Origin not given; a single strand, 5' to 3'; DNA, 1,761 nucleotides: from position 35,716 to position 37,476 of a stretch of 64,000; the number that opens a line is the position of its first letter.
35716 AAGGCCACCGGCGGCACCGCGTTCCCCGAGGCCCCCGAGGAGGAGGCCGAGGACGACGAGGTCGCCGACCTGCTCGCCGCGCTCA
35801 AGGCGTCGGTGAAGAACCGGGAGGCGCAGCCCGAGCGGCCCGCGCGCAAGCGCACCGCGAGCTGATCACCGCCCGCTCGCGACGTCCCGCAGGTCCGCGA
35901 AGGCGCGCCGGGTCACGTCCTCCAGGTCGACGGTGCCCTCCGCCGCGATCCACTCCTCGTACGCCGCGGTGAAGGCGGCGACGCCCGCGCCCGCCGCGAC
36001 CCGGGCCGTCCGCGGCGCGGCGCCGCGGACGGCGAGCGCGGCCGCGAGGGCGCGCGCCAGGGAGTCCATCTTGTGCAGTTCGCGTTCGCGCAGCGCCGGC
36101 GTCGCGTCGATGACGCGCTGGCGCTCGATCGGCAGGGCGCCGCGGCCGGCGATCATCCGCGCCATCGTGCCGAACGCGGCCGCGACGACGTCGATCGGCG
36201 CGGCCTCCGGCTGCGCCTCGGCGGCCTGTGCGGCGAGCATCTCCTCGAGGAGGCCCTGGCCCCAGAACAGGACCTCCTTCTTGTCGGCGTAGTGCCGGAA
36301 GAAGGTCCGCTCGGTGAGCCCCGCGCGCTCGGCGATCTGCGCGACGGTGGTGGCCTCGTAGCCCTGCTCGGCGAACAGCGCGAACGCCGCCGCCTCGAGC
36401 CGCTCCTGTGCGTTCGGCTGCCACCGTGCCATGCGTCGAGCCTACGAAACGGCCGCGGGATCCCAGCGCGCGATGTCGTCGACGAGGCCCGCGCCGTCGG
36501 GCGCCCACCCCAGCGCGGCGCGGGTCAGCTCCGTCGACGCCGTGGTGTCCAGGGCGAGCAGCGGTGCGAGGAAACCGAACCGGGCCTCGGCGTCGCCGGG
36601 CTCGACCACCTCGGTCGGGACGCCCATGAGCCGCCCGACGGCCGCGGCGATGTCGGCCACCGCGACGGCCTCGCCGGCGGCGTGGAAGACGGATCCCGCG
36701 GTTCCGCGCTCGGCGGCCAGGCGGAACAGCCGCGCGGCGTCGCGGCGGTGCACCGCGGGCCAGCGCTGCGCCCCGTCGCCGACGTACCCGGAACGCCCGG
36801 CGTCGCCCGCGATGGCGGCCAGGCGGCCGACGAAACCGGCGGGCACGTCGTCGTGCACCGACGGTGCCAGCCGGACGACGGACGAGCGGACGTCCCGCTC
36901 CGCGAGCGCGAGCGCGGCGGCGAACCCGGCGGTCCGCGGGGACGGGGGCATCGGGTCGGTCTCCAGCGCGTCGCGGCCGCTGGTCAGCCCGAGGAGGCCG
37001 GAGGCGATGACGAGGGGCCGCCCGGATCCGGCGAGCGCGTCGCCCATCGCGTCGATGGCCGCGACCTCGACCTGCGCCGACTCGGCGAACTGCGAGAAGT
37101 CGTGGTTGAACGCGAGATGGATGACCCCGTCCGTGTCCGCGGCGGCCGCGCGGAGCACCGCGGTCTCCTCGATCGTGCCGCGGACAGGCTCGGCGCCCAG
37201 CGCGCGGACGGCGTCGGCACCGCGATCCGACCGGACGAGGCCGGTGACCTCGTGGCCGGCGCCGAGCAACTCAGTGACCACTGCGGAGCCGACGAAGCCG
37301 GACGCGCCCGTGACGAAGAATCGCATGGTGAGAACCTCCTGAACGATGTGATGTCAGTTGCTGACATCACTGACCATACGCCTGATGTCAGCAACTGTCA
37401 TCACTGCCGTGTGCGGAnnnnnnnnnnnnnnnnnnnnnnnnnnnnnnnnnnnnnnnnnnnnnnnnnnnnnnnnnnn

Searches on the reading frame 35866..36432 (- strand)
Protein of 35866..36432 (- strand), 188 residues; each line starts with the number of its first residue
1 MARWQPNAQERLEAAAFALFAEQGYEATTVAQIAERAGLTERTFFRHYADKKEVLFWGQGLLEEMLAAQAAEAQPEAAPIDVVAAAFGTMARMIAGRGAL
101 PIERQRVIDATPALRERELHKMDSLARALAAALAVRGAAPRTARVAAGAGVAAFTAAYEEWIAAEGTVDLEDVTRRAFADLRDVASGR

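Call 3: search_protein_families(library=pfam, proteins=[window:35866-36432:-], max_evalue=0.01)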
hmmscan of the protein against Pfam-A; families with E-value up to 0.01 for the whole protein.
window:35866-36432:- (188 aa): 3 families
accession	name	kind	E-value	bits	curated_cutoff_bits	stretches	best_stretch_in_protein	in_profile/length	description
PF00440.29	TetR_N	-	5.7e-14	52.1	24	1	14-55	3-44/47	Bacterial regulatory proteins, tetR family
PF17754.6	TetR_C_14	-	5.9e-09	36.3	22.7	1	78-183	2-109/112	MftR C-terminal domain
PF13022.12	HTH_Tnp_1_2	-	0.0032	18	27.9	1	16-72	15-70/122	Helix-turn-helix of insertion element transposase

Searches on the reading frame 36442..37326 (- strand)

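Call 3: search_protein_families(library=pfam, proteins=[window:36442-37326:-], max_evalue=0.01)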
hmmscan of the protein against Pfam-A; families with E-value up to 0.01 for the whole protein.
window:36442-37326:- (294 aa): 7 families
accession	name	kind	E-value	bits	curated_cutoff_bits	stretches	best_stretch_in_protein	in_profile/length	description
PF01370.27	Epimerase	-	1.7e-13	51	20.9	1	4-81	2-80/240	NAD dependent epimerase/dehydratase family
PF13460.12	NAD_binding_10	-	1e-10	42.3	27.2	1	7-97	1-88/184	NAD(P)H-binding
PF05368.20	NmrA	-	1.1e-06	28.9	27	1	4-83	6-79/298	NmrA-like family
PF04321.23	RmlD_sub_bind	-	5.4e-06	26.1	27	1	1-247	1-244/287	RmlD substrate binding domain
PF16363.11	GDP_Man_Dehyd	-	7.4e-06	26.1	27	1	4-72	1-83/332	GDP-mannose 4,6 dehydratase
PF01073.25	3Beta_HSD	-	4e-05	23.2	22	1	5-79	2-81/280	3-beta hydroxysteroid dehydrogenase/isomerase family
PF07993.18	NAD_binding_4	-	0.00052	19.7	20.1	1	5-51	1-50/258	Male sterility protein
